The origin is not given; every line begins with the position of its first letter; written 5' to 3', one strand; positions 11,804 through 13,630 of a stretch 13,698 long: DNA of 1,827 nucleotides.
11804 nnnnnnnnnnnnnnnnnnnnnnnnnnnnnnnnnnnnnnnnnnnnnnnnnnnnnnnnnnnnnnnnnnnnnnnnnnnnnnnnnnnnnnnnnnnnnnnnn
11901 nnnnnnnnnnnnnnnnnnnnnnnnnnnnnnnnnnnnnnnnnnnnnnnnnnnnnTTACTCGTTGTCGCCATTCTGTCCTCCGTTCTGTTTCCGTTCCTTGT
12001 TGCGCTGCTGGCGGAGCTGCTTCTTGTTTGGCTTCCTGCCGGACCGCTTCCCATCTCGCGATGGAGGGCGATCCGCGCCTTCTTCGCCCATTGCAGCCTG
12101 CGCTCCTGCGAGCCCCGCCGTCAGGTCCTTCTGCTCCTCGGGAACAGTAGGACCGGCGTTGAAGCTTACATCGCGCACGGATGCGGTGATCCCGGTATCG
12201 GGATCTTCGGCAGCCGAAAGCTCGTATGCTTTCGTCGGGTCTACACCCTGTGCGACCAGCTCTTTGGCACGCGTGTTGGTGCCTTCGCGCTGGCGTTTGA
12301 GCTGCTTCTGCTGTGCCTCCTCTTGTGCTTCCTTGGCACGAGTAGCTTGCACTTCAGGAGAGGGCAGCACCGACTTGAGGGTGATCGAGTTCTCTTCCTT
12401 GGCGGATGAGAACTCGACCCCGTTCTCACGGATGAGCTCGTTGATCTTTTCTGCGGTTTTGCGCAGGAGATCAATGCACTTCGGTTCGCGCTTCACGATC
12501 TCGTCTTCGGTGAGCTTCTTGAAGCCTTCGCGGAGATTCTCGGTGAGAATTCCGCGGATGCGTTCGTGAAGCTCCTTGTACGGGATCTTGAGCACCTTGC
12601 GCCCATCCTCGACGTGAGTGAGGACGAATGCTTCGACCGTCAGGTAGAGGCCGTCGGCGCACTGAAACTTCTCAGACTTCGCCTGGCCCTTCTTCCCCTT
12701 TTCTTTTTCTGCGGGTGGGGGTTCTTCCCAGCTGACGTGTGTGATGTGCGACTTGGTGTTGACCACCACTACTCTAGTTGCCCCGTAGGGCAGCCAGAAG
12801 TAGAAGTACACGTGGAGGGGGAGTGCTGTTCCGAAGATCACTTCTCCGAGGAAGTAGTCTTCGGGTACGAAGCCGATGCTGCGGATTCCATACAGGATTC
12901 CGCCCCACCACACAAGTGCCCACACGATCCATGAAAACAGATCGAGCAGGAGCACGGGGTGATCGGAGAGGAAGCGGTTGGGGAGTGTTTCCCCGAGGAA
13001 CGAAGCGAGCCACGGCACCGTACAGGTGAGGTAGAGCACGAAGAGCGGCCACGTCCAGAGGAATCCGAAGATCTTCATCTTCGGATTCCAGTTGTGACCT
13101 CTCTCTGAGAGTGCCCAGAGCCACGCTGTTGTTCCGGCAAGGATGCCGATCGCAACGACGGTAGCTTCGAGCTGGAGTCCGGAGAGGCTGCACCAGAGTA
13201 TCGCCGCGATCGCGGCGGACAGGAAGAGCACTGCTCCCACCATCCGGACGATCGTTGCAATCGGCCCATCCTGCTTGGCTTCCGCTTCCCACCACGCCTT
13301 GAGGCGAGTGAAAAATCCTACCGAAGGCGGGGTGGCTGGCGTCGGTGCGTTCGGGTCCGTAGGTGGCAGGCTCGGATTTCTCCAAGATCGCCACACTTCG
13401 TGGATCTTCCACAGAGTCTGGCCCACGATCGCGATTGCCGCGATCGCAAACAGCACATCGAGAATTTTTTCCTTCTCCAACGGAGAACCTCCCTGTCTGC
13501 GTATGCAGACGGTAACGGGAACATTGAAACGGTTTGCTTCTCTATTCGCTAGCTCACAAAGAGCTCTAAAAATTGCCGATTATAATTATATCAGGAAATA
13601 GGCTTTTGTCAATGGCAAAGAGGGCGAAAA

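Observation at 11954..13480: Unusual fusion of a polytopic Trp-rich membrane domain with an SPFH/band-7 domain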

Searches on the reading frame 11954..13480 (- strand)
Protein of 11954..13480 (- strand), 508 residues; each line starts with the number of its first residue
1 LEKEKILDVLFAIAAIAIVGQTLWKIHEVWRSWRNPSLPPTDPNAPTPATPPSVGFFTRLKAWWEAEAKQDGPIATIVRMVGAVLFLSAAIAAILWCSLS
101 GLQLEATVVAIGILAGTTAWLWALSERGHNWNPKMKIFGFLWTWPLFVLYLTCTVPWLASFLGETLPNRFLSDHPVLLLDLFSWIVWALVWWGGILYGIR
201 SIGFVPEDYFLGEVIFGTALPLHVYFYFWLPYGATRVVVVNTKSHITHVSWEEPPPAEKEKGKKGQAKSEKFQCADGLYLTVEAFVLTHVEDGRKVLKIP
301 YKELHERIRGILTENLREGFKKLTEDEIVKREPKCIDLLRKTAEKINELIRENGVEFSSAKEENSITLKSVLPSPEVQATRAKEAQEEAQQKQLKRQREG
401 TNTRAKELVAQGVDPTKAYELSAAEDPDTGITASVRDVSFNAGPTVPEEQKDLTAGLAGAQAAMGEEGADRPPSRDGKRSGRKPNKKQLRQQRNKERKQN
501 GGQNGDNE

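Call 3: search_protein_families(library=pfam, proteins=[window:11954-13480:-], max_evalue=10)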
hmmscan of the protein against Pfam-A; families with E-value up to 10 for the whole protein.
window:11954-13480:- (508 aa): 1 family
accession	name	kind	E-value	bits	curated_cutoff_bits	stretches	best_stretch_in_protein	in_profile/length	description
PF01145.31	Band_7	-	8.4e-08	32.9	23.6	1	227-400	26-174/176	SPFH domain / Band 7 family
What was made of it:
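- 11954..13480 (-): SPFH/Band_7 protein gene, 508 aa, TTG start (stop codon at 11954-11956). Band_7 at 32.9 bits against a cut-off of 23.6 (call 3).
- On SPFH / Band_7 superfamily (PF01145): 32.9 bits against a cut-off of 23.6, E 8.4e-8, covering profile positions 26-174 of 176 (call 3).
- On Flotillin subfamily: Band_7 was the only Pfam family reported, even at E up to 10 (call 3).
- Band_7 scores 32.9 bits, above the gathering cut-off (call 3).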

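Call 4: search_protein_families(library=ncbifam, proteins=[window:11954-13480:-], max_evalue=10)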
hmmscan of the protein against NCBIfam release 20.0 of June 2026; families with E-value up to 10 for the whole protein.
window:11954-13480:- (508 aa): 0 families

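Call 8: find_homologous_proteins(query=window:11954-13480:-)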
Query window:11954-13480:- (508 aa): 1 proteins with E <= 0.001 among 8000 candidates.
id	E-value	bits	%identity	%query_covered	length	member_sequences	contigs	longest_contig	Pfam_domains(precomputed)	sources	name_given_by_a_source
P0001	0.0e+0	1168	100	100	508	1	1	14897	PF01145.32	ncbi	ncbi:MAG: SPFH domain-containing protein [Patescibacteria group bacterium]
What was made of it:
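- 11954..13480 (-): Identical to NCBI protein P0001 (call 8).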

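Call 10: search_solved_structures(query=window:11954-13480:-, max_evalue=10, show_alignments=2)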
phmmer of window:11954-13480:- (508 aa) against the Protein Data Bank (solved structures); distinct sequences matched with E-value up to 10: 39.
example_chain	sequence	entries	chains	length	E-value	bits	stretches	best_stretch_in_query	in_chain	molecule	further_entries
5ko2_A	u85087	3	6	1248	0.0019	20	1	311-403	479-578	Multidrug resistance protein 1A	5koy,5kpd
6qee_A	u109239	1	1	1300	0.002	19.9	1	311-403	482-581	ABCB1HM-EQ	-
6c0v_A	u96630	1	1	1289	0.0026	19.5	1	310-403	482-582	Multidrug resistance protein 1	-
7zk9_A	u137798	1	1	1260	0.0059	18.3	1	311-403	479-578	ATP-dependent translocase ABCB1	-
7zk8_A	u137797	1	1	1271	0.006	18.3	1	311-403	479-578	ATP-dependent translocase ABCB1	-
7zk4_A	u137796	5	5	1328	0.0065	18.2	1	311-403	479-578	ATP-dependent translocase ABCB1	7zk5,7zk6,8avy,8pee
7zka_A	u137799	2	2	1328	0.0065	18.2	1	311-403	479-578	ATP-dependent translocase ABCB1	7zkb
6q81_A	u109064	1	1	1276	0.0067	18.2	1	311-403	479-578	P-glycoprotein (ABCB1)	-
6ujt_A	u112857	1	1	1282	0.0067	18.2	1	311-403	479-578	ATP-dependent translocase ABCB1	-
6ujs_A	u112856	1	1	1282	0.0068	18.2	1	311-403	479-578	ATP-dependent translocase ABCB1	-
6ujr_A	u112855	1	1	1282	0.0068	18.2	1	311-403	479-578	ATP-dependent translocase ABCB1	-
4lsg_A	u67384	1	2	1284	0.0068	18.2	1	311-403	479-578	Multidrug resistance protein 1A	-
3g5u_A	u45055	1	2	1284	0.0068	18.2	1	311-403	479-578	Multidrug resistance protein 1a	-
4m1m_A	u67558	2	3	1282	0.0068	18.1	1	311-403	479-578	Multidrug resistance protein 1A | ATP-dependent translocase ABCB1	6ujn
5kpi_A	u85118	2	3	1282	0.0068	18.1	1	311-403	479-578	Multidrug resistance protein 1A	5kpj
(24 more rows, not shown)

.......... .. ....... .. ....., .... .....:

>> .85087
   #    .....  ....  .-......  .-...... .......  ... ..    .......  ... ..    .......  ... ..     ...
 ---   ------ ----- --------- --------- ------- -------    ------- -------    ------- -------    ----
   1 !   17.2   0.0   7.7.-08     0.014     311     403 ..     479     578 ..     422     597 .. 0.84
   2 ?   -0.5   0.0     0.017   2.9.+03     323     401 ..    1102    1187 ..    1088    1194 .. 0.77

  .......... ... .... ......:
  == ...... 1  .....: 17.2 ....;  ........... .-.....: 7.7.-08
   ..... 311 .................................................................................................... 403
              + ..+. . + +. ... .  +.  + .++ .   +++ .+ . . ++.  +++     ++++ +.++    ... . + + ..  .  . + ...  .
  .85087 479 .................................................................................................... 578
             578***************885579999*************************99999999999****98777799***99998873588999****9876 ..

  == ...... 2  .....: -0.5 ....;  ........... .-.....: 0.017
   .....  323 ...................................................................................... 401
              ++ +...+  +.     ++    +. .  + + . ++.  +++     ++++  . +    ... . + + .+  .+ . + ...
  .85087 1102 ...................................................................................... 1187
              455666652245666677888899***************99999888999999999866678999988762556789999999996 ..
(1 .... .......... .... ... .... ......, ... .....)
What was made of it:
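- Tried and rejected: A weak PDB match of aa 311-403 to the ABCB1 nucleotide-binding domain (E 0.002, call 10) was judged to be chance.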

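Call 11: find_encoding_contigs(protein=P0001, flank=10000, max_places=6)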
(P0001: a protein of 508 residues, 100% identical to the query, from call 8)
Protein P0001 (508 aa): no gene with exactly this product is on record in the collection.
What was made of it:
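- Only one contig supports the sequence (calls 8, 11).
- Tried and rejected: The exact-protein contig look-up found nothing (call 11).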

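Call 15: search_protein_families(library=padloc, proteins=[window:11954-13480:-], max_evalue=1)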
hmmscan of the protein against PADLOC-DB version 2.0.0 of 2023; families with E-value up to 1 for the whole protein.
window:11954-13480:- (508 aa): 0 families

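Call 20: search_protein_representatives(protein=window:11954-13480:-)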
Query: 508 residues. Proteins with E-value up to 0.001 (for the whole library): 1; up to 1e-10: 1; up to 1e-30: 1. The best 1 are listed.
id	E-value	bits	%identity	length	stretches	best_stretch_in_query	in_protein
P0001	0.0e+00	1167.6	100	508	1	1-508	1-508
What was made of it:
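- It has no homologue in 1.8 billion representatives (call 20).
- Tried and rejected: So did an exhaustive phmmer of 1.84 billion representatives (call 20).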

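Call 22: find_homologous_proteins(query=window:12149-13480:-, max_evalue=10)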
Query seq(444 aa) (444 aa): 1 proteins with E <= 10 among 8000 candidates.
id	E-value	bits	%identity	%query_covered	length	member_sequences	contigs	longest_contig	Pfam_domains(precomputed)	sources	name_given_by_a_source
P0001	0.0e+0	1017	100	100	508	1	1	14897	PF01145.32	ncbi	ncbi:MAG: SPFH domain-containing protein [Patescibacteria group bacterium]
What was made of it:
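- Tried and rejected: Two word-indexed searches of 5.8 billion proteins, with the full-length and the tail-less query (calls 8, 22), found only the protein itself.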

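Call 38: find_homologous_proteins(query=A1, max_evalue=0.001)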
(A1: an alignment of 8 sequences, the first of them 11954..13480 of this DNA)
Query A1 (8 sequences) (508 aa, profile of the alignment): 3 proteins with E <= 0.001 among 8000 candidates.
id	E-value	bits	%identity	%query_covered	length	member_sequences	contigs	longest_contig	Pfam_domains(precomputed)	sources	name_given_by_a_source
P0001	7.7e-95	336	100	100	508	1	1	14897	PF01145.32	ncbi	ncbi:MAG: SPFH domain-containing protein [Patescibacteria group bacterium]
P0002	1.5e-4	39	29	12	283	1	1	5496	PF01145.32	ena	-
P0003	3.2e-4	38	31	9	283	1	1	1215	PF01145.32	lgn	-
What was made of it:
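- On SPFH / Band_7 superfamily (PF01145): No usable alignment could be supplied because the protein has no database relatives (calls 8, 20, 22, 38).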

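Call 42: find_related_loci(query=window:11954-13480:-, collection=metagenome_contigs, flank=6000)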
Query window:11954-13480:- (508 aa) in metagenome_contigs; peptide patterns used: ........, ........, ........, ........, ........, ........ (x = any residue, [..] = any of these).
600 stretches matched a pattern, but none encodes a relative of the query by tblastn (E <= 1e-3).
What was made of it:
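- There is no second copy anywhere (calls 8, 11, 20, 22, 42), so conservation of the five-helix form cannot be shown.
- Tried and rejected: The scan with the protein found nothing (call 42).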

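Call 45: predict_structure(protein=window:11954-13480:-)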
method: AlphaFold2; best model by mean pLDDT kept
length: 508 residues; sequences in the alignment: 1
mean_pLDDT: 51.2   pTM: 0.31
mean pLDDT of the five models: 51.2, 47.3, 44.4, 43.7, 40.4
residues with pLDDT >= 90: 1; 70-90: 73; 50-70: 182; < 50: 252
segments of 3 or more residues with pLDDT < 50: 32-61, 63-75, 123-135, 172-177, 179-184, 197-279, 290-294, 358-366, 368-378, 430-472, 474-482
pLDDT, mean of each block of 10 residues (from residue 1): 56 61 56 42 44 42 47 48 55 55 52 56 47 50 53 51 52 46 49 48 38 32 29 29 29 33 39 47 52 56 74 73 65 67 78 59 44 46 66 77 81 82 56 37 32 34 32 39 55 67 50
secondary structure, 60 per line:
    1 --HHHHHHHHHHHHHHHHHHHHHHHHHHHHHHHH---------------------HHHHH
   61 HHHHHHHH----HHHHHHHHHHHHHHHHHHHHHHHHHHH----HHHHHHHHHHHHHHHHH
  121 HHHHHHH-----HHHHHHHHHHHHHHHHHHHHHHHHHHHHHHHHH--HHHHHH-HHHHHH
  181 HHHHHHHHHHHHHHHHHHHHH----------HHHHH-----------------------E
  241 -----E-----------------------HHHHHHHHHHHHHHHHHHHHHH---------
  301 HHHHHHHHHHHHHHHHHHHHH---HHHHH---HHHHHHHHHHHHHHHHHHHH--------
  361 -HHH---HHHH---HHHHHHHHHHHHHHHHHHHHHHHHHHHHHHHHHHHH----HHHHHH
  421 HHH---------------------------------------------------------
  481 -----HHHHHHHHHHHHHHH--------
elements in order: H3-34 H56-68 H73-99 H104-127 H133-165 H168-173 H175-201 H212-216 H270-291 H301-321 H325-329 H333-352 H368-371 H375-410 H415-423 H486-500
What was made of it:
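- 12212..12358 (-): Predicted long helix after the SPFH core, aa 375-423 (candidate wall / coiled-coil helix), starting at the conserved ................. motif. AF2 single-sequence helices H375-410 and H415-423, the most confident part of a poor model (pLDDT 66-82) (call 45).
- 11957..12145 (-): Basic, low-complexity C-terminal tail, aa 446-508. AF2 pLDDT of about 32-39 for aa 440-480 (call 45).
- On SPFH / Band_7 superfamily (PF01145): Single-sequence AF2 gave mean pLDDT 51, with the beta part (aa 200-280) at 29-39 (call 45). Helix at aa 375-423 predicted with pLDDT 66-82 (call 45).
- Checked: It was not otherwise tested for disorder (call 45).
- Tried and rejected: Single-sequence AF2 of the whole protein gave pLDDT 51 (call 45).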

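Call 64: search_solved_structures(query=A1, max_evalue=1, show_alignments=1)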
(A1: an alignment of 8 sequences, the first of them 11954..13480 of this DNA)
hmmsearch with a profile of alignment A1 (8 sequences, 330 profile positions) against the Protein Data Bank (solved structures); distinct sequences matched with E-value up to 1: 44.
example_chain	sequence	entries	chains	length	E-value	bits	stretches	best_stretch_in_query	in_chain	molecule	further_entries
9wmj_A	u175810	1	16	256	2.5e-18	69.6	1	42-294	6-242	Stomatin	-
9wkz_A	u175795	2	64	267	2.7e-18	69.5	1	42-294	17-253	Stomatin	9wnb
9oh9_A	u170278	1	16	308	2.9e-18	69.4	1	42-294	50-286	Stomatin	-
9z7u_F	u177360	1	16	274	3e-18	69.4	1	42-294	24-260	Stomatin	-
7vhq_E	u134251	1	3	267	3.5e-17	65.9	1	56-264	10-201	Protein HflK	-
7vhp_E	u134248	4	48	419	1.4e-16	63.9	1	55-261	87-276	Protein HflK | Modulator of FtsH protease HflK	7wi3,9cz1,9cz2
9paw_XA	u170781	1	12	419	3.5e-16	62.6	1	55-262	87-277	Protein HflK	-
8z5g_A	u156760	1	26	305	6e-13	52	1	49-300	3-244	Protein QmcA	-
3bk6_A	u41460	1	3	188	1e-12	51.2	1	106-267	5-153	PH stomatin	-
9zd2_F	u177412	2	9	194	4.2e-11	45.9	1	42-228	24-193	Stomatin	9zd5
2rpb_A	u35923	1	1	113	7.1e-11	45.1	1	110-230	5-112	hypothetical membrane protein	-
7vhp_G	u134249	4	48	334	3e-10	43.1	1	50-276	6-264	Modulator of FtsH protease HflC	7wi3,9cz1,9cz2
7vhq_G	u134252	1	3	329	3.8e-10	42.8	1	50-276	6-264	Modulator of FtsH protease HflC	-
9paw_XB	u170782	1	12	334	8.1e-10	41.7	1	50-272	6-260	Modulator of FtsH protease HflC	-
4fvj_A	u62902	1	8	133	4.8e-09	39.1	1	109-240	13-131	Stomatin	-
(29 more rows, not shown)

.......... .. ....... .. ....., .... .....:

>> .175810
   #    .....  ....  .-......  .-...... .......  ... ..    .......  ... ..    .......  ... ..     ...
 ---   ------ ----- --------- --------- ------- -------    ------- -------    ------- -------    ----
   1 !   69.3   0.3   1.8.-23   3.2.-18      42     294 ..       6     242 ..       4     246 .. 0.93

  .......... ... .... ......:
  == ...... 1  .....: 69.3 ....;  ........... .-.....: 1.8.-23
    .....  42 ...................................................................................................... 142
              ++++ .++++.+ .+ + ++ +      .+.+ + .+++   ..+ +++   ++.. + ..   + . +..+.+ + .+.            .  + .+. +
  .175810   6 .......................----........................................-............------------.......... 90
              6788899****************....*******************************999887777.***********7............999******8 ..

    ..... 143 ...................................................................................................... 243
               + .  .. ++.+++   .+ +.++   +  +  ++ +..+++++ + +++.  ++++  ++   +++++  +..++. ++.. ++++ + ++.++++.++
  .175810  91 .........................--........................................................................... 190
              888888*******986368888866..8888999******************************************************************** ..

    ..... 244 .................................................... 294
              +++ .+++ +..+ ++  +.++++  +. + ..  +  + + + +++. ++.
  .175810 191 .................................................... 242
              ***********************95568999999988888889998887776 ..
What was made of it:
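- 12281..12802 (-): SPFH (Band_7) domain match, aa 227-400, with a charged insert at aa ~250-273. Family profile against PDB stomatin, HflK and QmcA (call 64).
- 12212..12358 (-): The family profile aligns through this region to the stomatin helix (call 64).
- On SPFH / Band_7 superfamily (PF01145): The profile of the window protein plus 7 syntenic orthologues hits stomatin at 2.5e-18, HflK at 3.5e-17, QmcA at 6e-13, and also prohibitin and erlin (call 64).
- Closest known: Stomatin and prokaryotic stomatin. Same: These are the best solved-structure matches of the family profile (E 2.5e-18; PH1511 1e-12; call 64).
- Closest known: QmcA-YbbJ. Same: The family profile hits QmcA at 6e-13 (call 64).
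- Closest known: HflK/HflC. Same: HflK is the second-best solved match (3.5e-17, call 64).
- Profile A1 hits stomatin at 2.5e-18, HflK at 3.5e-17, QmcA at 6e-13 and PH1511 stomatin at 1e-12 (call 64). The family profile hits HflK almost as well as stomatin (3.5e-17 against 2.5e-18, call 64).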

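Call 83: search_protein_families(library=phrogs, proteins=[window:11954-13480:-], max_evalue=0.01)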
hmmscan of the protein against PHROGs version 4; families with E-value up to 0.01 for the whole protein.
window:11954-13480:- (508 aa): 0 families
